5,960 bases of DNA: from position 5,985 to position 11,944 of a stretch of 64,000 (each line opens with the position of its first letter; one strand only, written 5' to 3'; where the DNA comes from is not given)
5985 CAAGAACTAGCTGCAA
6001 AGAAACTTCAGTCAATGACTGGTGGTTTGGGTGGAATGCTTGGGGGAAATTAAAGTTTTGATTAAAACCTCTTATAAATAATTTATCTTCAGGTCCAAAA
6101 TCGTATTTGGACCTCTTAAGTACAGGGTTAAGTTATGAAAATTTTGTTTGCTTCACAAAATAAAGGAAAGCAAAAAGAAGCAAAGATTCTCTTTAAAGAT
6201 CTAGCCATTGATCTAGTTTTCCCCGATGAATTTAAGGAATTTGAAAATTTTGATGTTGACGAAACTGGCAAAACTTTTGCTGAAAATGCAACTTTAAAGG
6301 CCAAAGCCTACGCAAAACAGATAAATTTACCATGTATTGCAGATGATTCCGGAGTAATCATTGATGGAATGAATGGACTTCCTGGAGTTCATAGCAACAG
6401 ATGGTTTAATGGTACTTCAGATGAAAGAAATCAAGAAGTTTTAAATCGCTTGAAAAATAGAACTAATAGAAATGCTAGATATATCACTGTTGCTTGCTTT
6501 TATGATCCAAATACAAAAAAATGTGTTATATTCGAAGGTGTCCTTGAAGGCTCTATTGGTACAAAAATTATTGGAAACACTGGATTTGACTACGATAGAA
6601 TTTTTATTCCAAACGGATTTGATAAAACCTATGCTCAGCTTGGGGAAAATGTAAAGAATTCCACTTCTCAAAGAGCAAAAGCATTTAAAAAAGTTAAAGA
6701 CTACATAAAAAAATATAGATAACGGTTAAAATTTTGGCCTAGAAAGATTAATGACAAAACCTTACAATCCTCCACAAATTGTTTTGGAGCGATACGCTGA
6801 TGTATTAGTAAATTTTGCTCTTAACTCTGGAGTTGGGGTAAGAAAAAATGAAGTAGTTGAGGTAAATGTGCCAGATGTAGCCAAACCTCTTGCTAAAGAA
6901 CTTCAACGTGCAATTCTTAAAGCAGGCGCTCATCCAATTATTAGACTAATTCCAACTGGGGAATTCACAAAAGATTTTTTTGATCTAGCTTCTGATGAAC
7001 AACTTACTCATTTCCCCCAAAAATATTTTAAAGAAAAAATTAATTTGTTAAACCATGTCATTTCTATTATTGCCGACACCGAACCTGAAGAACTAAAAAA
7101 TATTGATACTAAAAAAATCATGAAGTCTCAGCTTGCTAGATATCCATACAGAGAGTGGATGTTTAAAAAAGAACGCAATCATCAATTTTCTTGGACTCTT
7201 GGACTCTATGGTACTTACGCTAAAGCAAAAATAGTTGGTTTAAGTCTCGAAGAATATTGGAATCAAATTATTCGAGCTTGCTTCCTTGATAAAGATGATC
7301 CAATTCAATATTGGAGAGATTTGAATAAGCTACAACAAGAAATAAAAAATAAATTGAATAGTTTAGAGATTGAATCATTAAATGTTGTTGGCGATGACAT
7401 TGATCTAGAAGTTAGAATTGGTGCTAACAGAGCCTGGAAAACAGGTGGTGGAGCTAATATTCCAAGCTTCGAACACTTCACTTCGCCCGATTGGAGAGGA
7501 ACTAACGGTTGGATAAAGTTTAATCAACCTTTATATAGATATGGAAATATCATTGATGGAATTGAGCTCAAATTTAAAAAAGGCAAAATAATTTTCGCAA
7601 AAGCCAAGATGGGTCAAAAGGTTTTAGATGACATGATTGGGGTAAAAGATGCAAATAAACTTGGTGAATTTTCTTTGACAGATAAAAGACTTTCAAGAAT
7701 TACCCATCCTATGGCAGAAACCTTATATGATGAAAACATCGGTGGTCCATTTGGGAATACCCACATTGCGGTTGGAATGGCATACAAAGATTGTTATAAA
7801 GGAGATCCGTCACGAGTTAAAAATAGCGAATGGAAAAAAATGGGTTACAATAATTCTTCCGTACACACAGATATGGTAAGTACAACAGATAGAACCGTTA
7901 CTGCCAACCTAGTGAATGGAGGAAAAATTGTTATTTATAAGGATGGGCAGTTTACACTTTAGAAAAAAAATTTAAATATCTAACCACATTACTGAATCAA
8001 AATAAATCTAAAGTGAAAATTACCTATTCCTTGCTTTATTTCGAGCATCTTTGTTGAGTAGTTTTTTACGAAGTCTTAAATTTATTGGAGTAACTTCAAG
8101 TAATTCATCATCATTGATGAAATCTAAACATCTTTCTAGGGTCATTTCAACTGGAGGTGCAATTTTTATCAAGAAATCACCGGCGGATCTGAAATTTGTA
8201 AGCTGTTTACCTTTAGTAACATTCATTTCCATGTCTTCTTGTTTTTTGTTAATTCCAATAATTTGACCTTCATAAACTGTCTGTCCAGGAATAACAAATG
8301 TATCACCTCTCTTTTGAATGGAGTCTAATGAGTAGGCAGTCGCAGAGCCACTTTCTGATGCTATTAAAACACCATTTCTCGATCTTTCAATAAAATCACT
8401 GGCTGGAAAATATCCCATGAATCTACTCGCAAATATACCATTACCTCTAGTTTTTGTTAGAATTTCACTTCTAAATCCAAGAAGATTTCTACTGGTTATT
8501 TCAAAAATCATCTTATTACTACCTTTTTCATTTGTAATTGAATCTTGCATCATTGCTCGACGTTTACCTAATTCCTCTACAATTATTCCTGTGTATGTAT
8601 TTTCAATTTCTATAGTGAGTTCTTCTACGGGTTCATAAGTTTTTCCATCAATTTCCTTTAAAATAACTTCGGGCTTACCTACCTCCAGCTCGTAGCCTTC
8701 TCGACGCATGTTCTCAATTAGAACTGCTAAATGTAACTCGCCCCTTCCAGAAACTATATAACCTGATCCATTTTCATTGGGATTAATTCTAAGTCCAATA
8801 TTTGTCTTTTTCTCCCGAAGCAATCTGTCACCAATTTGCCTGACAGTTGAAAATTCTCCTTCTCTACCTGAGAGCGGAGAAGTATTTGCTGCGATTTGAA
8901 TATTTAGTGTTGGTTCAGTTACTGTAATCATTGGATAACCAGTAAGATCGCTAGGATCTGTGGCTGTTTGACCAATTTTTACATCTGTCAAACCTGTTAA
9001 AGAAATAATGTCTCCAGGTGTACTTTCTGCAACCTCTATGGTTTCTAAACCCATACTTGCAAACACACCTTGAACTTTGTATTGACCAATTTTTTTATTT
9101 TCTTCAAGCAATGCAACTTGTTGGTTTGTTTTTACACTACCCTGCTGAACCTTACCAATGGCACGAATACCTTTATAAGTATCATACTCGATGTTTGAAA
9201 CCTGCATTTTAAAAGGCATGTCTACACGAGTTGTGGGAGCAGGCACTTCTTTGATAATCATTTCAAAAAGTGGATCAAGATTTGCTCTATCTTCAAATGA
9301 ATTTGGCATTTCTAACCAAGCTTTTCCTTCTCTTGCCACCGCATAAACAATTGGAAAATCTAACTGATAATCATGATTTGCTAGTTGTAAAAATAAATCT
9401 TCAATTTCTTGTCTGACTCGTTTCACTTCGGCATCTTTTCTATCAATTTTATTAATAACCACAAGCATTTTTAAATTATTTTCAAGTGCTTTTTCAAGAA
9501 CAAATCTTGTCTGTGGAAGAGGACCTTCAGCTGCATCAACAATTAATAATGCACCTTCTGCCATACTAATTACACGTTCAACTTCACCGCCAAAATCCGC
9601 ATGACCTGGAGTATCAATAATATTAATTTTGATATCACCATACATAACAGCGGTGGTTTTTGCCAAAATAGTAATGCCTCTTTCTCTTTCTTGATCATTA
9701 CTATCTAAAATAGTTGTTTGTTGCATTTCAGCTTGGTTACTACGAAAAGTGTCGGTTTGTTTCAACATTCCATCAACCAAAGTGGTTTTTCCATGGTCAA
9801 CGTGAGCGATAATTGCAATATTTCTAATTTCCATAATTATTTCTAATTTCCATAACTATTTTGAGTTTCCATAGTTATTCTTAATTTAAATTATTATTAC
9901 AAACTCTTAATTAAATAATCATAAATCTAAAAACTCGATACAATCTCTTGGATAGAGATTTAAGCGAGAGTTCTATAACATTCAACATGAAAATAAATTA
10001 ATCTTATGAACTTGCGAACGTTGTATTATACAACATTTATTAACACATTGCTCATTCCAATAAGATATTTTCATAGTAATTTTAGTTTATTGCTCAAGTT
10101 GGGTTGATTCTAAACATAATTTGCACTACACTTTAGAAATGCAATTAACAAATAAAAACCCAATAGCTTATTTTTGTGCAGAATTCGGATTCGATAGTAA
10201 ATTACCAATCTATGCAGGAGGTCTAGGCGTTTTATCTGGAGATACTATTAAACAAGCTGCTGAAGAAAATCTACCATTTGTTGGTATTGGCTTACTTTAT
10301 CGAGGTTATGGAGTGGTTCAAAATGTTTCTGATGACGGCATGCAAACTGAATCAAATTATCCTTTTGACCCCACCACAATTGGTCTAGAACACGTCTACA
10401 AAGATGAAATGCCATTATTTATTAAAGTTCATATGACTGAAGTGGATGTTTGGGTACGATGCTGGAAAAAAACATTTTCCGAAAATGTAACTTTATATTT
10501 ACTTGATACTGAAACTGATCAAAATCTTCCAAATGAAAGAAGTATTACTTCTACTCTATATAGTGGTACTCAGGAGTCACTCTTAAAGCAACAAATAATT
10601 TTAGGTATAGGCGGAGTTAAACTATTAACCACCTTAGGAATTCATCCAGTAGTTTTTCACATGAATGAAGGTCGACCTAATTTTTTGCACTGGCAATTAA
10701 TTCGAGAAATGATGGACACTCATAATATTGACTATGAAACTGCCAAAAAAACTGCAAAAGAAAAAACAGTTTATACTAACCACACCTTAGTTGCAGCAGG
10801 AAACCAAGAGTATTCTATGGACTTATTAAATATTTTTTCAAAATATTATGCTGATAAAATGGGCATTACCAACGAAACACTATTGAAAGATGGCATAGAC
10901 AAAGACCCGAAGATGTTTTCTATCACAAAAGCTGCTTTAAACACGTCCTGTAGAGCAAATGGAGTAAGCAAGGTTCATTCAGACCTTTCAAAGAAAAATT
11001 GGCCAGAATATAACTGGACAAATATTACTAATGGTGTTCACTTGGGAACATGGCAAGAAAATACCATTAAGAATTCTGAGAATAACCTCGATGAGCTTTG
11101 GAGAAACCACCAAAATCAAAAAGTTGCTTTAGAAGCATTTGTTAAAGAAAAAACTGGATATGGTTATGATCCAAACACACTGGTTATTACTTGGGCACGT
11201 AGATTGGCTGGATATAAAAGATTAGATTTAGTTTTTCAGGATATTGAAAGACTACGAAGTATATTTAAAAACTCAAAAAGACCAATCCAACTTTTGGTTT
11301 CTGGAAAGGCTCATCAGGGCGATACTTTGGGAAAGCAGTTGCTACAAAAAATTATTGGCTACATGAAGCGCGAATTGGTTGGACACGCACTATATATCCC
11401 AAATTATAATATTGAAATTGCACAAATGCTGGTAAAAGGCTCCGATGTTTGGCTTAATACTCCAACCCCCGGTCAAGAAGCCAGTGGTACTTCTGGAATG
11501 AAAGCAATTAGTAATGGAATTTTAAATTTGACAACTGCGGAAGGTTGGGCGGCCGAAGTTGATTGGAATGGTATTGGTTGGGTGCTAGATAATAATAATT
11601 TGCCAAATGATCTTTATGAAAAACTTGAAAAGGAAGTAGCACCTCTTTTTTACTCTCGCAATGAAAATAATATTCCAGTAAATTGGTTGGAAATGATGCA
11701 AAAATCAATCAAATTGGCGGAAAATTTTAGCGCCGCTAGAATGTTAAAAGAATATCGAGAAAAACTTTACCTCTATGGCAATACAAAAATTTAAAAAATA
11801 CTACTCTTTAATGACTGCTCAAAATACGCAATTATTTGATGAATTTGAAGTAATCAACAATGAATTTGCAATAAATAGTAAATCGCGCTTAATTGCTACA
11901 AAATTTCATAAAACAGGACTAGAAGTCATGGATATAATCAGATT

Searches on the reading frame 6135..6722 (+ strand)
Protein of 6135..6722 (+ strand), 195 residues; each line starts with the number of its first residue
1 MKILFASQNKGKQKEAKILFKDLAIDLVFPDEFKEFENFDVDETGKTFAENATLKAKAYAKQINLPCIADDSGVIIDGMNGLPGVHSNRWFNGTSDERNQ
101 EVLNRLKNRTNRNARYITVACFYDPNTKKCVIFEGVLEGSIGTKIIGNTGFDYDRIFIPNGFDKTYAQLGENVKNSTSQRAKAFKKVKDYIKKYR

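Call 13: search_protein_families(library=pfam, proteins=[window:6135-6722:+], max_evalue=0.001)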
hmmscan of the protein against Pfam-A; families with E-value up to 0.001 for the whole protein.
window:6135-6722:+ (195 aa): 1 family
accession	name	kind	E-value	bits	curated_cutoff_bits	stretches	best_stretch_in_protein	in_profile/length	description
PF01725.21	Ham1p_like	-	1.2e-53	182.2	22.5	1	3-189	1-185/186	Ham1 family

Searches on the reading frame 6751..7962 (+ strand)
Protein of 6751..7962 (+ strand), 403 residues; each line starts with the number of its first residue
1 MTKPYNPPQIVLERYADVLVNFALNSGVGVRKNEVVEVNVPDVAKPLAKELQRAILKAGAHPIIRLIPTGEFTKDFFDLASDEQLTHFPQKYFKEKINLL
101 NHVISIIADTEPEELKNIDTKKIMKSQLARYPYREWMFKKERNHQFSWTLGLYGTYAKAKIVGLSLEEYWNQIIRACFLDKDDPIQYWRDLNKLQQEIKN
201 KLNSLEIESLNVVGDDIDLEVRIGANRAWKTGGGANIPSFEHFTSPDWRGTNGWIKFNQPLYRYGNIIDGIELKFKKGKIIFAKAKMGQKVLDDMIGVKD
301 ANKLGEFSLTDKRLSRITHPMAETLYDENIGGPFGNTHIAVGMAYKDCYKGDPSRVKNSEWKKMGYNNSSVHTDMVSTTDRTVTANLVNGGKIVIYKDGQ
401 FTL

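Call 13: search_protein_families(library=pfam, proteins=[window:6751-7962:+], max_evalue=0.001)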
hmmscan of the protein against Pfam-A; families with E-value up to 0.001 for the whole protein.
window:6751-7962:+ (403 aa): 1 family
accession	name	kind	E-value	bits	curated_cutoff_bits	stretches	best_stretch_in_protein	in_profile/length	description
PF02073.20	Peptidase_M29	-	1.6e-98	330.6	27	1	12-401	5-406/406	Thermophilic metalloprotease (M29)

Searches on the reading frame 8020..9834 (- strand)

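Call 13: search_protein_families(library=pfam, proteins=[window:8020-9834:-], max_evalue=0.001)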
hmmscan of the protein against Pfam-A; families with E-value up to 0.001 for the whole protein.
window:8020-9834:- (604 aa): 7 families
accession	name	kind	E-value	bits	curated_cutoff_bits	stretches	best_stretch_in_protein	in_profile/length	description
PF00009.33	GTP_EFTU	-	1e-55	188.7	26.5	1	2-198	2-187/188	Elongation factor Tu GTP binding domain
PF21018.2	BipA_C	-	2.3e-40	137.2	23.8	1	487-594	1-109/110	TypA/BipA C-terminal domain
PF00679.30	EFG_C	-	3.7e-16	59.4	27.9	1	399-478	2-81/89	Elongation factor G C-terminus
PF03144.31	GTP_EFTU_D2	-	2.5e-09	37.9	30.3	1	225-291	4-72/73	Elongation factor Tu domain 2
PF22042.2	EF-G_D2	-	1.4e-08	35.1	27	1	207-291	1-81/84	Elongation factor G domain 2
PF01926.29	MMR_HSR1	-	7.1e-06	26.6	21.9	1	6-129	2-113/113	50S ribosome-binding GTPase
PF14492.12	EFG_III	-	0.00012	22.5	27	1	338-386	25-74/75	Elongation Factor G, domain III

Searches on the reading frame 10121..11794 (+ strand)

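Call 13: search_protein_families(library=pfam, proteins=[window:10121-11794:+], max_evalue=0.001)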
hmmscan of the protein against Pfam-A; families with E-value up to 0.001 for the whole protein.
window:10121-11794:+ (557 aa): 1 family
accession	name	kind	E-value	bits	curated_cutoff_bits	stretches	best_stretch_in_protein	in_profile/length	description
PF00343.26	Phosphorylase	-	2.6e-30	105.8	27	2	318-480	411-584/713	Carbohydrate phosphorylase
